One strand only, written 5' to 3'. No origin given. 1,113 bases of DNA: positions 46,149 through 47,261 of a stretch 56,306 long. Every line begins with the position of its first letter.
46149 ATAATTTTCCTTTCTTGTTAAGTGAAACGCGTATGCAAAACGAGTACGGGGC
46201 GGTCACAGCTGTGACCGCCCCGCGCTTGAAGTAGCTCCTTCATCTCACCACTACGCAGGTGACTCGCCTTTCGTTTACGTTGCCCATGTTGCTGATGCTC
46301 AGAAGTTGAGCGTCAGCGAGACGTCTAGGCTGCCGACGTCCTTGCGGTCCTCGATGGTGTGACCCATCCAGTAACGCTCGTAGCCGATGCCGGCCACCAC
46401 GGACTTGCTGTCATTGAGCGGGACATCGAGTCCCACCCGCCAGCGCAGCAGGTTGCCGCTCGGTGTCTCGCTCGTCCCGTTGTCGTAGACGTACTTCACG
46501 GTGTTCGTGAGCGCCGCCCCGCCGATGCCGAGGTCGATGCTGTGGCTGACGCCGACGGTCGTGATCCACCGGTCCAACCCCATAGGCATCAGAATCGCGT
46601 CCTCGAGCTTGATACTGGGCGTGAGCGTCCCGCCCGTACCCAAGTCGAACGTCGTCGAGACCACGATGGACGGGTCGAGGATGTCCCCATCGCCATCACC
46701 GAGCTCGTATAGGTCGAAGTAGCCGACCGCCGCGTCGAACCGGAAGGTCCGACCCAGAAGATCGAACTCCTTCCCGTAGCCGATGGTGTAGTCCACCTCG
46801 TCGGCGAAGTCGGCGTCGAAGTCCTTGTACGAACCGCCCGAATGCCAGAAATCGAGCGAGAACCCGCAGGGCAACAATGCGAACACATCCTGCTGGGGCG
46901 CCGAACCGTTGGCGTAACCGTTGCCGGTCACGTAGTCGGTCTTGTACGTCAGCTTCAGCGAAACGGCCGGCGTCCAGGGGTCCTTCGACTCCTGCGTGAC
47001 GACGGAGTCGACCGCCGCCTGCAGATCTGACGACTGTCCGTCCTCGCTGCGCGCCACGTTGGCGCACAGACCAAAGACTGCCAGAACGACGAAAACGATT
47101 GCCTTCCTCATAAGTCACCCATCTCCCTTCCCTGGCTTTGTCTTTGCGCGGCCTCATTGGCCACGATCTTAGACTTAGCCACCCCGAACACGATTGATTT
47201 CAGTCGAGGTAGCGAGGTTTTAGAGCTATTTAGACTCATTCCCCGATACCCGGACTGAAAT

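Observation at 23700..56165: Eight short G+C-rich, mostly Shine-Dalgarno-bearing gene cassettes scattered through a lower-GC, SD-poor housekeeping backbone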

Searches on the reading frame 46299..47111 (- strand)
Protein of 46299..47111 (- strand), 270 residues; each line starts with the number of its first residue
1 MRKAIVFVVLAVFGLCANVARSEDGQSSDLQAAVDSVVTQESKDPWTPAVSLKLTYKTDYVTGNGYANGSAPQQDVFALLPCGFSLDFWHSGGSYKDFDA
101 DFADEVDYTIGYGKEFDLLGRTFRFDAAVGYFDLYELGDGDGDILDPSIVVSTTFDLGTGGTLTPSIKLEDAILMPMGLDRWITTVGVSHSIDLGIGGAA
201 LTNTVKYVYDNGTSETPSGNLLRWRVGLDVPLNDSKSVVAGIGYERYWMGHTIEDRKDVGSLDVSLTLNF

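Call 8: search_protein_families(library=pfam, proteins=[window:46299-47111:-], max_evalue=0.01)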
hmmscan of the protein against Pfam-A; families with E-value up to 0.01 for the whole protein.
window:46299-47111:- (270 aa): 0 families

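Call 15: find_homologous_proteins(query=window:46299-47111:-, max_evalue=0.001)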
Query window:46299-47111:- (270 aa): 3 proteins with E <= 0.001 among 1852 candidates.
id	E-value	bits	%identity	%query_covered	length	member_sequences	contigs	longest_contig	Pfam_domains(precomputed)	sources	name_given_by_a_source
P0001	6.4e-178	608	100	100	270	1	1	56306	-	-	-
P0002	6.2e-97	342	61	100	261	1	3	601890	-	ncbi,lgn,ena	-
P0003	1.4e-81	292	53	99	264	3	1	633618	-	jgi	jgi:hypothetical protein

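Call 16: find_encoding_contigs(protein=P0002, flank=10000, max_places=3)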
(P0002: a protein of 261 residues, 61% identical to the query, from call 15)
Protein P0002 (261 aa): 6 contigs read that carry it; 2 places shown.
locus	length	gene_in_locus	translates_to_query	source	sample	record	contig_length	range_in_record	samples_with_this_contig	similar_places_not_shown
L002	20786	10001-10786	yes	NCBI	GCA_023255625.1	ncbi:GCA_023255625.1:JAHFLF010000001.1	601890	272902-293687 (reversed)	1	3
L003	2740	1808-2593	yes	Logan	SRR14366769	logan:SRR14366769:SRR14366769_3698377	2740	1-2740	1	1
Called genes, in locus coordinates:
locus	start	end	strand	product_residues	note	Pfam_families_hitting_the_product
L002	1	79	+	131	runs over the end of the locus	PF08378:NERD, PF02021:UPF0102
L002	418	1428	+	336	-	-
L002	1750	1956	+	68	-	-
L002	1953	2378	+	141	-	-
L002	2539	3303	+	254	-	-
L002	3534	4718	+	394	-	PF08529:NusA_N, PF00575:S1 (weak), PF13184:KH_NusA_1st, PF26594:KH_NusA_2nd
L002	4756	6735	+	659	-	PF03030:H_PPase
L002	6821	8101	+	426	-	PF05697:Trigger_N, PF00254:FKBP_C (weak), PF05698:Trigger_C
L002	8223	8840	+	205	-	PF00574:CLP_protease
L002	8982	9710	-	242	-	PF01978:TrmB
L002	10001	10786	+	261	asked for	-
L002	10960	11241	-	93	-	PF15738:YafQ_toxin, PF05016:ParE_toxin (faint)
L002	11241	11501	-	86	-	PF04221:RelB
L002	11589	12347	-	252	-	PF01978:TrmB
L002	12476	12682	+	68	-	-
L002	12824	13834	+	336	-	PF00710:Asparaginase, PF17763:Asparaginase_C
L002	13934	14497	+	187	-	-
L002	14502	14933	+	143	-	PF03118:RNA_pol_A_CTD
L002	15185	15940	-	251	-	PF01978:TrmB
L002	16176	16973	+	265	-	-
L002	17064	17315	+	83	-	-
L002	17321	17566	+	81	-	-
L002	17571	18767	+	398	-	PF00579:tRNA-synt_1b, PF22421:SYY_C-terminal, PF01479:S4 (weak)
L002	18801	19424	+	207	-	-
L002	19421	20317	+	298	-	PF14518:Haem_oxygenas_2 (weak)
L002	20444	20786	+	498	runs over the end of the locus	PF01225:Mur_ligase, PF08245:Mur_ligase_M, PF02875:Mur_ligase_C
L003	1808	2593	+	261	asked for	-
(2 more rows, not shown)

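Call 17: find_encoding_contigs(protein=P0003, flank=10000, max_places=3)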
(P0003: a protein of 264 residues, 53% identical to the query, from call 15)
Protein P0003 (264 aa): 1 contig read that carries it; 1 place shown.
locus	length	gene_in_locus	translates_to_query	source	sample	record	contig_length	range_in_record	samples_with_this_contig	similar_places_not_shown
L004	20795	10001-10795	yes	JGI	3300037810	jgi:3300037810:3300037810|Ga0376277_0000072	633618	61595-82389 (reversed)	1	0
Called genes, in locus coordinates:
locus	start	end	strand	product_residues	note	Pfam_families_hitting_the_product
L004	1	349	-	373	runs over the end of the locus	PF00591:Glycos_transf_3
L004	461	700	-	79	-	-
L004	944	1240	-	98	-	PF01371:Trp_repressor, PF13384:HTH_23 (weak)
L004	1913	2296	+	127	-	PF02021:UPF0102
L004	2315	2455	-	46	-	-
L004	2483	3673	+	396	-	PF08529:NusA_N, PF00575:S1, PF13184:KH_NusA_1st, PF26594:KH_NusA_2nd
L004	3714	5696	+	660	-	PF03030:H_PPase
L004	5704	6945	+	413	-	PF05697:Trigger_N, PF00254:FKBP_C (weak), PF05698:Trigger_C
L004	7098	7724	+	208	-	PF00574:CLP_protease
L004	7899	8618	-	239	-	PF01978:TrmB, PF13412:HTH_24 (weak)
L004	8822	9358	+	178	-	PF04545:Sigma70_r4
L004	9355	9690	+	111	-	-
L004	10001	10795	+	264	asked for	-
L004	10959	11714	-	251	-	PF01978:TrmB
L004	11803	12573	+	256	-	-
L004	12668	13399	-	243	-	PF01978:TrmB, PF13412:HTH_24 (weak)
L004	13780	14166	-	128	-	-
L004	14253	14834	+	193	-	-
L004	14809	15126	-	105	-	-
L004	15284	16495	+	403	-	PF00579:tRNA-synt_1b, PF22421:SYY_C-terminal, PF01479:S4 (faint)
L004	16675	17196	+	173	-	-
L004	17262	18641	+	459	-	PF01225:Mur_ligase, PF08245:Mur_ligase_M, PF02875:Mur_ligase_C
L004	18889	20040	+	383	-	PF02812:ELFV_dehydrog_N, PF00208:ELFV_dehydrog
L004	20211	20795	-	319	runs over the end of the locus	PF13365:Trypsin_2 (weak)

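Call 43: search_protein_families(library=phrogs, proteins=[window:46299-47111:-], max_evalue=0.01)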
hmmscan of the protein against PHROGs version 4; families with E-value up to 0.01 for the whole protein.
window:46299-47111:- (270 aa): 0 families

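Call 46: predict_structure(alignment_id=A1)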
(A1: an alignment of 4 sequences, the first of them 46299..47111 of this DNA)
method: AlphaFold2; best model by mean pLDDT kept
length: 270 residues; sequences in the alignment: 4
mean_pLDDT: 69.5   pTM: 0.67
mean pLDDT of the five models: 69.5, 69.0, 68.8, 68.0, 67.3
residues with pLDDT >= 90: 30; 70-90: 141; 50-70: 35; < 50: 64
segments of 3 or more residues with pLDDT < 50: 1-45, 63-65, 96-101, 136-140, 252-255
pLDDT, mean of each block of 10 residues (from residue 1): 32 37 39 39 55 78 56 80 82 51 68 89 91 57 80 85 90 78 88 77 85 75 81 75 75 55 78
secondary structure, 60 per line:
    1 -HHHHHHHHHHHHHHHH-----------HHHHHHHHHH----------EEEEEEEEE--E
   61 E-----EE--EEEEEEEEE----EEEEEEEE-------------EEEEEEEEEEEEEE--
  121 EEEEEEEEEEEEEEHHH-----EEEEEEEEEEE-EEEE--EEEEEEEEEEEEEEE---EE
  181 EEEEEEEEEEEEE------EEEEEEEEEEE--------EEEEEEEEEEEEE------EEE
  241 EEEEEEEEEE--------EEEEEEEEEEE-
elements in order: H2-17 H29-38 E49-57 E71-79 E84-91 E105-118 E121-134 E143-153 E155-158 E161-175 E179-193 E200-210 E219-231 E238-250 E259-269

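Call 48: search_protein_representatives(alignment_id=A1)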
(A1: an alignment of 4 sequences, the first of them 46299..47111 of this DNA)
Query: 4 sequences, 266 profile positions. Proteins with E-value up to 0.001 (for the whole library): 630; up to 1e-10: 238; up to 1e-30: 10. The best 150 are listed.
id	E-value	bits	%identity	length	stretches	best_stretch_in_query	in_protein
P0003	5.6e-133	458.4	-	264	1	2-266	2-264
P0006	7.9e-114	395.6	-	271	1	4-266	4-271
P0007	6.3e-62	225.5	-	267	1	10-265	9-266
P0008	5.0e-41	156.9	-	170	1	105-266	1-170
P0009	1.6e-38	148.8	-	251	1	40-266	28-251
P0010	8.8e-37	143.0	-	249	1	42-266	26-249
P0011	5.0e-34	134.0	-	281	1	43-243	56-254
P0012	1.0e-33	133.0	-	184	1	79-265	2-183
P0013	1.4e-33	132.6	-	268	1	49-264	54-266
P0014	2.5e-32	128.4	-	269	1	40-266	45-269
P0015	2.4e-29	118.7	-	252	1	33-266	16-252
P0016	8.5e-28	113.6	-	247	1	35-264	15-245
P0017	1.9e-27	112.4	-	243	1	40-258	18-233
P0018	1.6e-26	109.4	-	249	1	48-266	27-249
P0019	9.1e-26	106.9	-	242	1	32-210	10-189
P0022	2.2e-24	102.4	-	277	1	47-236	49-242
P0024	8.4e-24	100.5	-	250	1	37-265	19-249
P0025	1.0e-23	100.2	-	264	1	4-242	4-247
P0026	1.4e-23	99.7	-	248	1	46-222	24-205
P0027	2.5e-23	98.9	-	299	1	48-265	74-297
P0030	6.2e-23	97.6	-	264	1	35-264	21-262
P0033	3.6e-22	95.1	-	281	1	34-259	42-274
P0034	3.9e-22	95.0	-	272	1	56-266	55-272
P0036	7.0e-22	94.2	-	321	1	44-228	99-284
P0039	9.5e-22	93.7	-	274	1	40-256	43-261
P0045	5.4e-21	91.3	-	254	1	40-265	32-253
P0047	1.0e-20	90.3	-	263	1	6-232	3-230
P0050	2.0e-20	89.4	-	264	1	1-266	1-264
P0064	3.8e-19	85.2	-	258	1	33-264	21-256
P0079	8.3e-18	80.8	-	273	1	3-236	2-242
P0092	1.1e-16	77.1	-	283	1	3-236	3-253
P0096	2.3e-16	76.1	-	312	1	49-216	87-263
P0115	2.9e-15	72.5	-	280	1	1-235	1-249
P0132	9.3e-15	70.8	-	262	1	7-236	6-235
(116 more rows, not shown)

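Call 49: list_cluster_members(proteins=[P0006, P0007, P0009, P0010, P0011, P0013, P0014, P0015, P0016, P0030])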
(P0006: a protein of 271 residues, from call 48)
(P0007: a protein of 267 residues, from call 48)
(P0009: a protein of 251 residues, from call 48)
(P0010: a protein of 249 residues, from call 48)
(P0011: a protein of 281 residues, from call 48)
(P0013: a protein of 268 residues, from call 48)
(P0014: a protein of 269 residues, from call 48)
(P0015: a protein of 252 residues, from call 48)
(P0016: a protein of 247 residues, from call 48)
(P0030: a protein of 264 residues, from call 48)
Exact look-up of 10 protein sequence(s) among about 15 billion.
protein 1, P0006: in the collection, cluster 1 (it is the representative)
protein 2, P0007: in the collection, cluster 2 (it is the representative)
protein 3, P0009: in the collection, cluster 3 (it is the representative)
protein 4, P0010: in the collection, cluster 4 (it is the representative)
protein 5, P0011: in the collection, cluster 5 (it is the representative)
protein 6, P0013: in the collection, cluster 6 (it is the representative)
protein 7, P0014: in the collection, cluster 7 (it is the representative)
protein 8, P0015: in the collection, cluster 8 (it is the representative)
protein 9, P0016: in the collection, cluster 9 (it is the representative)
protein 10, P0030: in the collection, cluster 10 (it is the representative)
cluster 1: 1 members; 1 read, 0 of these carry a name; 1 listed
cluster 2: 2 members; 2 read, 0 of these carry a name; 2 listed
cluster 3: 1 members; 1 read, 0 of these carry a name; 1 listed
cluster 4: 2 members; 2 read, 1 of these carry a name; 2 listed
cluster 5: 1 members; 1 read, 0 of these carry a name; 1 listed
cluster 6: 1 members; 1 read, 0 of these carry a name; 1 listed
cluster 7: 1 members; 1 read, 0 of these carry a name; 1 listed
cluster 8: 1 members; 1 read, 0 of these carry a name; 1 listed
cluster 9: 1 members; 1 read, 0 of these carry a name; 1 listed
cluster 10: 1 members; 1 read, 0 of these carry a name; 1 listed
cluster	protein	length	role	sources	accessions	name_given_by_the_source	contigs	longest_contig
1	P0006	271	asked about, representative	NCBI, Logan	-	-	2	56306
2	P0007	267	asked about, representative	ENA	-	-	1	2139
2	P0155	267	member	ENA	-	-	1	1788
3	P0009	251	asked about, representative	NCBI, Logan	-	-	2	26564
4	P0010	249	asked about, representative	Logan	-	-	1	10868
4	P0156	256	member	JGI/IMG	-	hypothetical protein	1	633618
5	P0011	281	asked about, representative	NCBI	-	-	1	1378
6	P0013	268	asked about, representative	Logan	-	-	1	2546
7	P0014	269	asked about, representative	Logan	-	-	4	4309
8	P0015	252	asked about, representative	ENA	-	-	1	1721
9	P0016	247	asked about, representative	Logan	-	-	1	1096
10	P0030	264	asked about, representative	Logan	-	-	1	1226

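Call 50: fold_search(model_id=the predicted structure, library=pdb)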
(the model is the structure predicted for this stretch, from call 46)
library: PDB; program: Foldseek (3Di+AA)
matches with E <= 10: 1013; with E <= 0.001: 212
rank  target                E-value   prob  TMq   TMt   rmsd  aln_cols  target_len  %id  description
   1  6ehf                  4.0e-08  1.00  0.41  0.36  12.0       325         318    7  OmpT (in-vitro folded), an outer membrane protein Vibrio cholerae (trimer form) (released 2018-04-25)
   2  3kvn_X                2.0e-07  1.00  0.53  0.26  10.0       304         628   12  Crystal structure of the full-length autotransporter EstA from Pseudomonas aeruginosa (released 2010-01-26)
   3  9a32_MODEL_1_A        2.0e-07  1.00  0.45  0.35  12.7       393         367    8  Model of E. coli OmpC by in-cell photo-crosslinking MS and deep learning (released 2023-02-24)
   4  2x9k                  2.4e-07  1.00  0.51  0.50   7.0       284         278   12  Structure of a E.coli porin (released 2011-01-26)
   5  6ehd                  2.4e-07  1.00  0.45  0.39  12.4       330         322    8  OmpT (in-vitro folded), an outer membrane protein of Vibrio cholerae (released 2018-04-25)
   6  5oyk                  2.7e-07  1.00  0.44  0.39  11.4       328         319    9  Outer-membrane expressed OmpT of Vibrio cholerae (released 2018-04-25)
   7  4v3g_A                2.7e-07  1.00  0.41  0.36  11.7       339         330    9  Crystal structure of CymA from Klebsiella oxytoca (released 2015-06-03)
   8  3aeh_A                2.9e-07  1.00  0.50  0.49  15.8       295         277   14  Integral membrane domain of autotransporter Hbp (released 2010-07-07)
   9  3kvn_A                4.7e-07  1.00  0.49  0.24  11.0       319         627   13  Crystal structure of the full-length autotransporter EstA from Pseudomonas aeruginosa (released 2010-01-26)
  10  4d51                  4.7e-07  1.00  0.40  0.36  10.8       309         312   11  Crystal structure of CymA from Klebsiella oxytoca (released 2015-06-03)
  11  3slo                  6.5e-07  1.00  0.46  0.41  15.2       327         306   12  Pre-cleavage Structure of the Autotransporter EspP - N1023D mutant (released 2011-11-16)
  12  4v3h_B                6.8e-07  1.00  0.41  0.38  10.1       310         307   10  Crystal structure of CymA from Klebsiella oxytoca (released 2015-06-03)
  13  6ehe                  7.6e-07  1.00  0.43  0.39  12.4       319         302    8  OmpTdeltaL8 (loop L8 deletion mutant of OmpT), an outer membrane protein of Vibrio cholerae (released 2018-04-25)
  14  3slj                  9.5e-07  1.00  0.46  0.41  15.1       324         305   13  Pre-cleavage Structure of the Autotransporter EspP - N1023A mutant (released 2011-11-16)
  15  5mdq_A                9.5e-07  1.00  0.40  0.32  12.6       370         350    9  Crystal structure of outer membrane expressed Chitoporin VhChip from Vibrio harveyi (released 2017-12-20)
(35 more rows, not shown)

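Call 52: find_related_loci(query=A1, collection=metagenome_contigs, flank=10000)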
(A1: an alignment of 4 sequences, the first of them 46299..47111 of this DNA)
Query A1 (270 aa) in metagenome_contigs; peptide patterns used: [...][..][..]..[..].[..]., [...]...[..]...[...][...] (x = any residue, [..] = any of these).
316 stretches matched a pattern, but none encodes a relative of the query by tblastn (E <= 1e-3).

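Call 63: search_protein_families(library=pfam, alignment_id=A3, max_evalue=0.01)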
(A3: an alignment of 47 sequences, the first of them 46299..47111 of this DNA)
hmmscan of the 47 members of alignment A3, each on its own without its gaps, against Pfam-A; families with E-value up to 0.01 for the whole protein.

A. member 1, window:46299-47111:- (270 aa): 0 families

B. families by the number of members that match (of 47 scanned): 6 families
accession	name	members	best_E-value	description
PF09694.16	Gcw_chp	21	1.8e-13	Bacterial protein of unknown function (Gcw_chp)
PF25222.1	DUF7840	1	9.6e-05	Domain of unknown function (DUF7840)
PF03797.25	Autotransporter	1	0.0002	Autotransporter beta-domain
PF13557.12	Phenol_MetA_deg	1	0.00024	Putative MetA-pathway of phenol degradation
PF00593.30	TonB_dep_Rec_b-barrel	1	0.00043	TonB dependent receptor-like, beta-barrel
PF04338.18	DUF481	1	0.0043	Protein of unknown function, DUF481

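Call 65: find_encoding_contigs(protein=P0009, flank=10000, max_places=2)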
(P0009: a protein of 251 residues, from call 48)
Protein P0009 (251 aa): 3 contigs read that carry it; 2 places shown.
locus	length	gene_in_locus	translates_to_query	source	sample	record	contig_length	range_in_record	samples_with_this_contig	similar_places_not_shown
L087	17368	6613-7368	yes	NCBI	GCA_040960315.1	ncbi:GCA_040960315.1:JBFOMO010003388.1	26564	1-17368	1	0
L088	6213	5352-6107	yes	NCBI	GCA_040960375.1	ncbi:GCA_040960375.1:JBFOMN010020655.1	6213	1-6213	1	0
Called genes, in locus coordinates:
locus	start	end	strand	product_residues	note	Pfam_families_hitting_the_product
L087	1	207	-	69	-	?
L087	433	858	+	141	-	-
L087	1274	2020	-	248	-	PF01978:TrmB, PF09339:HTH_IclR (weak)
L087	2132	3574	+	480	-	-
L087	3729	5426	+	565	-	PF03169:OPT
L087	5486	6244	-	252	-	PF01978:TrmB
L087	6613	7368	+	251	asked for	-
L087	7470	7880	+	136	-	PF07291:MauE (faint), PF07681:DoxX, PF13564:DoxX_2 (weak)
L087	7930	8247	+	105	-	PF00085:Thioredoxin, PF13098:Thioredoxin_2, PF13905:Thioredoxin_8 (faint)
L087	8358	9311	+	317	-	PF00890:FAD_binding_2 (faint), PF01134:GIDA (faint), PF01266:DAO (faint), PF01946:Thi4 (faint), PF03486:HI0933_like (faint), PF07992:Pyr_redox_2, PF13738:Pyr_redox_3, PF00070:Pyr_redox, +2 more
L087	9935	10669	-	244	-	PF01978:TrmB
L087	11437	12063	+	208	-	PF00561:Abhydrolase_1 (faint), PF06821:Ser_hydrolase (weak)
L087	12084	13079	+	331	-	PF13379:NMT1_2, PF04069:OpuAC (weak), PF09084:NMT1, PF12974:Phosphonate-bd (weak)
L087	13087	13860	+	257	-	PF00528:BPD_transp_1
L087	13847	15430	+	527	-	PF02463:SMC_N (faint), PF00005:ABC_tran, PF13304:AAA_21 (faint), PF13379:NMT1_2, PF09084:NMT1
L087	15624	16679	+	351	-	PF02661:Fic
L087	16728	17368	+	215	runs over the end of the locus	PF01351:RNase_HII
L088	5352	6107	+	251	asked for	-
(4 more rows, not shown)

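Call 75: find_related_loci(query=A1, collection=viral_contigs, flank=5000)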
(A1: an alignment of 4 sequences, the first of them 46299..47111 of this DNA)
Query A1 (270 aa) in viral_contigs; peptide patterns used: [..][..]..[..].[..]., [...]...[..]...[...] (x = any residue, [..] = any of these).
55 stretches matched a pattern, but none encodes a relative of the query by tblastn (E <= 1e-3).

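Call 83: list_cluster_members(proteins=[P0017, P0018, P0022, P0024, P0025, P0026, P0027, P0033, P0034, P0039])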
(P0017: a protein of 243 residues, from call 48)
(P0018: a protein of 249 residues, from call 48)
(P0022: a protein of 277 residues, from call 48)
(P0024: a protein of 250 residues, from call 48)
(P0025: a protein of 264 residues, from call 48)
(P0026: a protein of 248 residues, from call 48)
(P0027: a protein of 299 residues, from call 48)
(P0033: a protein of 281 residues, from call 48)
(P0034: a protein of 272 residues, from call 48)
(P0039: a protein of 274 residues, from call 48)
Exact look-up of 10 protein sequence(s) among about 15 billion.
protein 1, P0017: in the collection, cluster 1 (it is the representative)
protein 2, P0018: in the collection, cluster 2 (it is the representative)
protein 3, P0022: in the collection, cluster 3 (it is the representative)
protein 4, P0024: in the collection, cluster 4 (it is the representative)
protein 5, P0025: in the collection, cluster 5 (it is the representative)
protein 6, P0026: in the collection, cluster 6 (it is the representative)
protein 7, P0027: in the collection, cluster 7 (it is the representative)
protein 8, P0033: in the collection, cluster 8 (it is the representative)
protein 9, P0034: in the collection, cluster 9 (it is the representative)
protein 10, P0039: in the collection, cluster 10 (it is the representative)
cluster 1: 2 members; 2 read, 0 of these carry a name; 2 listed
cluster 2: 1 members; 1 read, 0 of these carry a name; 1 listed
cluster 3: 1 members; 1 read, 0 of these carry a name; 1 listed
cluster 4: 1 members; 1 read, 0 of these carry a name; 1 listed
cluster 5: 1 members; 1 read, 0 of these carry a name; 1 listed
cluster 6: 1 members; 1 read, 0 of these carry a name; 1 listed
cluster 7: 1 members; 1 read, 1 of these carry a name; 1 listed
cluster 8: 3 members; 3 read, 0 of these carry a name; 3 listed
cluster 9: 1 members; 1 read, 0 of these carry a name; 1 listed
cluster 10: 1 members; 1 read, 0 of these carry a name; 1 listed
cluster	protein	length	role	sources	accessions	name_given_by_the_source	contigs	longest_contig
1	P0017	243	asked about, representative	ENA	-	-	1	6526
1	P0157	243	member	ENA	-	-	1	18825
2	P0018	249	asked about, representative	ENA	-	-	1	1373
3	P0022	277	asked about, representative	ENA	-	-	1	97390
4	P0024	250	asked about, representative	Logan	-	-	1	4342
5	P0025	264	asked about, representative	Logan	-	-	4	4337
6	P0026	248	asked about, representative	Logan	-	-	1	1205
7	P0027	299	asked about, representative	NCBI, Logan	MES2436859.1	MAG: hypothetical protein V4519_02515 [Patescibacteria group bacterium]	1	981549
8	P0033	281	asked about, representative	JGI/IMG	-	-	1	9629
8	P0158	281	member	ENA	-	-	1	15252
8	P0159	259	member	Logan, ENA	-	-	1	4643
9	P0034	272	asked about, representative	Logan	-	-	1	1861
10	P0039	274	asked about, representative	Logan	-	-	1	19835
